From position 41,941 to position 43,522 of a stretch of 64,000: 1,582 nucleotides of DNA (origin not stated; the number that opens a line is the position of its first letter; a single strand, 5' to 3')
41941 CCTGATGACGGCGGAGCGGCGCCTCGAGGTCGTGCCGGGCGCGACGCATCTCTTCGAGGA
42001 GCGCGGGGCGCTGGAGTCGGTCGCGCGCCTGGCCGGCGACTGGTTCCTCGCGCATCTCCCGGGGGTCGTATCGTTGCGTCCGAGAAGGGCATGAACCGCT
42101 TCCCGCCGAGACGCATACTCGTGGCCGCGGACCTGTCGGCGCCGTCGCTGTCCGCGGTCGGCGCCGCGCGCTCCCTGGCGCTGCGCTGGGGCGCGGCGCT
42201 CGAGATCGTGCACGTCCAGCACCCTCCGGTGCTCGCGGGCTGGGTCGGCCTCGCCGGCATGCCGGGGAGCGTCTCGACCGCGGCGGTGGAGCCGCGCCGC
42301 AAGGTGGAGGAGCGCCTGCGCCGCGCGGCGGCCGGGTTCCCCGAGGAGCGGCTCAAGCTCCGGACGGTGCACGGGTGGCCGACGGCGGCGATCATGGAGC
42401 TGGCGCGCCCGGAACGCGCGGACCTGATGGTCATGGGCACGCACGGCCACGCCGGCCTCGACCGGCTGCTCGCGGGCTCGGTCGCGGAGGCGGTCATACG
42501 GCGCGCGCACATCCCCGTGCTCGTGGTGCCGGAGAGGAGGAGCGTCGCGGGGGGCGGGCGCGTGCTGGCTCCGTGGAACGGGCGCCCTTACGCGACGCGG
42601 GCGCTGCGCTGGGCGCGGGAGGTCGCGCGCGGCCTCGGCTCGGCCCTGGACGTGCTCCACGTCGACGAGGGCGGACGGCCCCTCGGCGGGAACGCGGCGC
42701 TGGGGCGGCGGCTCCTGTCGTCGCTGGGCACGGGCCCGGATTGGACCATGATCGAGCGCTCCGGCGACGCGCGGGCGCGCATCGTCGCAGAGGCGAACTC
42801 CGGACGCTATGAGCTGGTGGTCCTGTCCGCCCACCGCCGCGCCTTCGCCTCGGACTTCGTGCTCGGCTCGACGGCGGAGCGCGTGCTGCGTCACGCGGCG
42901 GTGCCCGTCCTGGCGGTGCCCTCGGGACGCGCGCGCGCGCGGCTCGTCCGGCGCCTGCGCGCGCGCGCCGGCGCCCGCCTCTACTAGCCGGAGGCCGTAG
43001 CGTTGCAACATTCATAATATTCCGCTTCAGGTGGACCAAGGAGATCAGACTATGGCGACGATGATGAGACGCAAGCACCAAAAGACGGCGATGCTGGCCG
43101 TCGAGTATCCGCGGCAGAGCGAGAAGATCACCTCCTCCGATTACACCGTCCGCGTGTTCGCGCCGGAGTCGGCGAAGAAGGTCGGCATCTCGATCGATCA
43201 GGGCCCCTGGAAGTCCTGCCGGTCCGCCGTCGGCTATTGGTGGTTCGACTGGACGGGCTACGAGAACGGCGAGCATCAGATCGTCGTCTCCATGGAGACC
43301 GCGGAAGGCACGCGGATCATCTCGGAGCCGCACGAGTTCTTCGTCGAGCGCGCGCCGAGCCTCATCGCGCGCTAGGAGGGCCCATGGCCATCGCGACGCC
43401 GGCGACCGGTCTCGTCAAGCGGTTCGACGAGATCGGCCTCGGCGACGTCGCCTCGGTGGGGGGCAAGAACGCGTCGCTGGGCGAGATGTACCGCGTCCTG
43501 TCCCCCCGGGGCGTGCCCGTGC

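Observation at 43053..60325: Four-member paralogous family of about 100-aa Ig-like proteins with invariant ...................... core, partly translationally coupled and linked to a sensor-less histidine kinase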

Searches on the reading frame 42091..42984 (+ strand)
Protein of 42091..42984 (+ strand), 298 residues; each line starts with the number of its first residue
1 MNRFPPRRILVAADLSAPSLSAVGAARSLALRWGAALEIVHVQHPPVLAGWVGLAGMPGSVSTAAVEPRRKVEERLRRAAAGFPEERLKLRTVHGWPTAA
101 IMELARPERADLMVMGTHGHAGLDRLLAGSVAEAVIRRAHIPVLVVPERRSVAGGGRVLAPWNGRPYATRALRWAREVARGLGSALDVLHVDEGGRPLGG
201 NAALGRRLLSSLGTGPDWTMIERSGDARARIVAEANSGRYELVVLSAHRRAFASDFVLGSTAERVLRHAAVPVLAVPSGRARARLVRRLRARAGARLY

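Call 61: search_protein_families(library=pfam, proteins=[window:42091-42984:+], max_evalue=0.001)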
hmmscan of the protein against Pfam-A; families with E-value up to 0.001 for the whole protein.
window:42091-42984:+ (298 aa): 1 family
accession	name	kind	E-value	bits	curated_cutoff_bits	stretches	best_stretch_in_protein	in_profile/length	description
PF00582.32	Usp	-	3.3e-51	174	24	2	7-147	3-141/141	Universal stress protein family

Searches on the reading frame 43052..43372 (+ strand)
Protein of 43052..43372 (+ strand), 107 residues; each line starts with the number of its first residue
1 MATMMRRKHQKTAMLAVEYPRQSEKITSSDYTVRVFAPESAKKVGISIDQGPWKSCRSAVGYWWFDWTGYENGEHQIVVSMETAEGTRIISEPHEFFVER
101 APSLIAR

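Call 5: search_protein_families(library=pfam, proteins=[window:43052-43372:+], max_evalue=1)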
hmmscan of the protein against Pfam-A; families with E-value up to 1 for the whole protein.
window:43052-43372:+ (107 aa): 3 families
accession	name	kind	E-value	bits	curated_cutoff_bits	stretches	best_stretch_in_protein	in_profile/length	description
PF16370.11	MetallophosC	-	0.062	13.8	29.7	1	7-62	53-108/168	C terminal of Calcineurin-like phosphoesterase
PF04597.19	Ribophorin_I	-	0.11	12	25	1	3-69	319-384/437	Ribophorin I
PF17957.7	Big_7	-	0.13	13.3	24.1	1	18-79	6-70/70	Bacterial Ig domain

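Call 26: search_protein_families(library=ncbifam, proteins=[window:43052-43372:+], max_evalue=0.1)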
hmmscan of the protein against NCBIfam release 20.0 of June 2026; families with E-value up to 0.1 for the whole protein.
window:43052-43372:+ (107 aa): 0 families

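Call 45: find_homologous_proteins(query=window:43052-43372:+, max_evalue=0.00001)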
Query window:43052-43372:+ (107 aa): 30 proteins with E <= 0.00001 among 31 candidates.
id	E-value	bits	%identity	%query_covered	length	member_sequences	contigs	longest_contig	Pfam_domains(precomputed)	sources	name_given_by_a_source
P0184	1.2e-59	217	86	100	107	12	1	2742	-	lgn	-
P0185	5.1e-56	205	83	98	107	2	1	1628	-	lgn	-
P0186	6.6e-56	205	84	99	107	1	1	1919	-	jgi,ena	-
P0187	2.1e-52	193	78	98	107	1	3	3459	-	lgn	-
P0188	4.4e-52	192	79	98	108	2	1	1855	-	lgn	-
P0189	3.6e-51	189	79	98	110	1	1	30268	-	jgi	jgi:hypothetical protein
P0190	1.1e-49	185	79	93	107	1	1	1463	-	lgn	-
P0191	1.2e-49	184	79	93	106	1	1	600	-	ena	-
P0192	3.2e-49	183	81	94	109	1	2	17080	-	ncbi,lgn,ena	-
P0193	4.9e-49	182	73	99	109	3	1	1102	-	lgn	-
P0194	5.0e-48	179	79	93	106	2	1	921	-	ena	-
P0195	5.1e-48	179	75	99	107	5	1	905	-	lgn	-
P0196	5.2e-48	179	73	100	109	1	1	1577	-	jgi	jgi:hypothetical protein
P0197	2.4e-47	177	75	99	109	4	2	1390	-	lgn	-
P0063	3.8e-47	176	78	94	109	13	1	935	-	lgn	-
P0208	9.3e-41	156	66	95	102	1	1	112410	-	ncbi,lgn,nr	ncbi:MAG: hypothetical protein HY923_00645 [Elusimicrobia bacterium]|nr:hypothetical protein [Elusim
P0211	3.0e-28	116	50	92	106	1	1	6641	-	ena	-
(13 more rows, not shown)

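Call 48: find_encoding_contigs(protein=P0208, flank=6000, max_places=1)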
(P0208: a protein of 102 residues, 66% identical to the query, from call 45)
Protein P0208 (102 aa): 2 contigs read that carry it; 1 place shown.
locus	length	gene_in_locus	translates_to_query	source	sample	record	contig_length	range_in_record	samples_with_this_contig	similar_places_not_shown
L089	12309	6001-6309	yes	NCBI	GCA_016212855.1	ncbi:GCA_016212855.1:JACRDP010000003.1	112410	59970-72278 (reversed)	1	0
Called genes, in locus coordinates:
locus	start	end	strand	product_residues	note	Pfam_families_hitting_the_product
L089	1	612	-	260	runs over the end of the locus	PF00515:TPR_1 (faint), PF07719:TPR_2 (faint), PF13424:TPR_12 (faint), PF14561:TPR_20 (faint), PF13428:TPR_14 (weak), PF13414:TPR_11, PF13432:TPR_16 (weak), PF14559:TPR_19, +2 more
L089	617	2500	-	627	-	PF00072:Response_reg, PF13401:AAA_22 (faint), PF00437:T2SSE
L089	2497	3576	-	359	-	PF00437:T2SSE, PF13401:AAA_22 (faint)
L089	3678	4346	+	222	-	PF00156:Pribosyltran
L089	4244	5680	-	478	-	PF13487:HD_5, PF01966:HD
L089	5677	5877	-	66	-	-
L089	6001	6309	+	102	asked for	-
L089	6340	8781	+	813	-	PF01326:PPDK_N, PF00391:PEP-utilizers, PF02896:PEP-utilizers_C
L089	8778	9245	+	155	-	PF00581:Rhodanese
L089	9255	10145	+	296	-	PF00582:Usp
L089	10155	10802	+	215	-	PF00156:Pribosyltran, PF14681:UPRTase (weak)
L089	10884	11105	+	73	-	PF12732:YtxH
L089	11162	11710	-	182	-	-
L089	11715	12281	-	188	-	-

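Call 49: find_encoding_contigs(protein=P0189, flank=6000, max_places=1)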
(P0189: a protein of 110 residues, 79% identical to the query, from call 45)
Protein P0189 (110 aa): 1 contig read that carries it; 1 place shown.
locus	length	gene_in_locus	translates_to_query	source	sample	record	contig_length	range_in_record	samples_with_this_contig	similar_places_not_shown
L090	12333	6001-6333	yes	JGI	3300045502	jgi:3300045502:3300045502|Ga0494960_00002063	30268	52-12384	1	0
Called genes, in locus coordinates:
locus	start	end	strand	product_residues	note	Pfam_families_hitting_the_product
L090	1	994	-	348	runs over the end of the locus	?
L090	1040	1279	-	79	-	-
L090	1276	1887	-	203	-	PF07638:Sigma70_ECF (weak), PF04542:Sigma70_r2, PF08281:Sigma70_r4_2, PF04545:Sigma70_r4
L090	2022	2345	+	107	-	-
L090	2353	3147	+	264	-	PF02585:PIG-L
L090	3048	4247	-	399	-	PF02353:CMAS, PF13489:Methyltransf_23, PF01728:FtsJ (weak), PF08241:Methyltransf_11 (faint), PF08242:Methyltransf_12 (weak), PF13649:Methyltransf_25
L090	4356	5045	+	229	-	PF01738:DLH (weak), PF12146:Hydrolase_4 (faint)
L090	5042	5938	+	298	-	PF00582:Usp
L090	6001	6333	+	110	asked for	-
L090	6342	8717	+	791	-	PF01326:PPDK_N, PF00391:PEP-utilizers, PF02896:PEP-utilizers_C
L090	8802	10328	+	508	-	PF00501:AMP-binding, PF13193:AMP-binding_C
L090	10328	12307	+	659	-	PF13522:GATase_6, PF13537:GATase_7, PF00733:Asn_synthase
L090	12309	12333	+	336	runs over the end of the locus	PF02540:NAD_synthase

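Call 50: find_encoding_contigs(protein=P0211, flank=6000, max_places=1)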
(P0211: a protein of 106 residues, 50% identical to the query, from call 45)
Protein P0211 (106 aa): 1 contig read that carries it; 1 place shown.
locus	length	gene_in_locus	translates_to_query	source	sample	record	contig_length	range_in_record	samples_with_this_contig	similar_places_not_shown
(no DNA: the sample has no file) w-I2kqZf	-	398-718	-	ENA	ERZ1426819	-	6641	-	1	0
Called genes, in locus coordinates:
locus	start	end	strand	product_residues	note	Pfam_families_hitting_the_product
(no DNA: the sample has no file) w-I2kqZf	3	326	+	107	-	?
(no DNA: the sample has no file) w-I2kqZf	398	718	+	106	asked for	-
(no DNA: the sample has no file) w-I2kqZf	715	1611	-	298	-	PF00582:Usp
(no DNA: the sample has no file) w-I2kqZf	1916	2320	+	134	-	PF00072:Response_reg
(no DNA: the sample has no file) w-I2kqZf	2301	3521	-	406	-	PF00487:FA_desaturase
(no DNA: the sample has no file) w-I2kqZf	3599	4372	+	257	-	PF00072:Response_reg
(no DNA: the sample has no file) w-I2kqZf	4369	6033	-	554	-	PF00501:AMP-binding, PF13193:AMP-binding_C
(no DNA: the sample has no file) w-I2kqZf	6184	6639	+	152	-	?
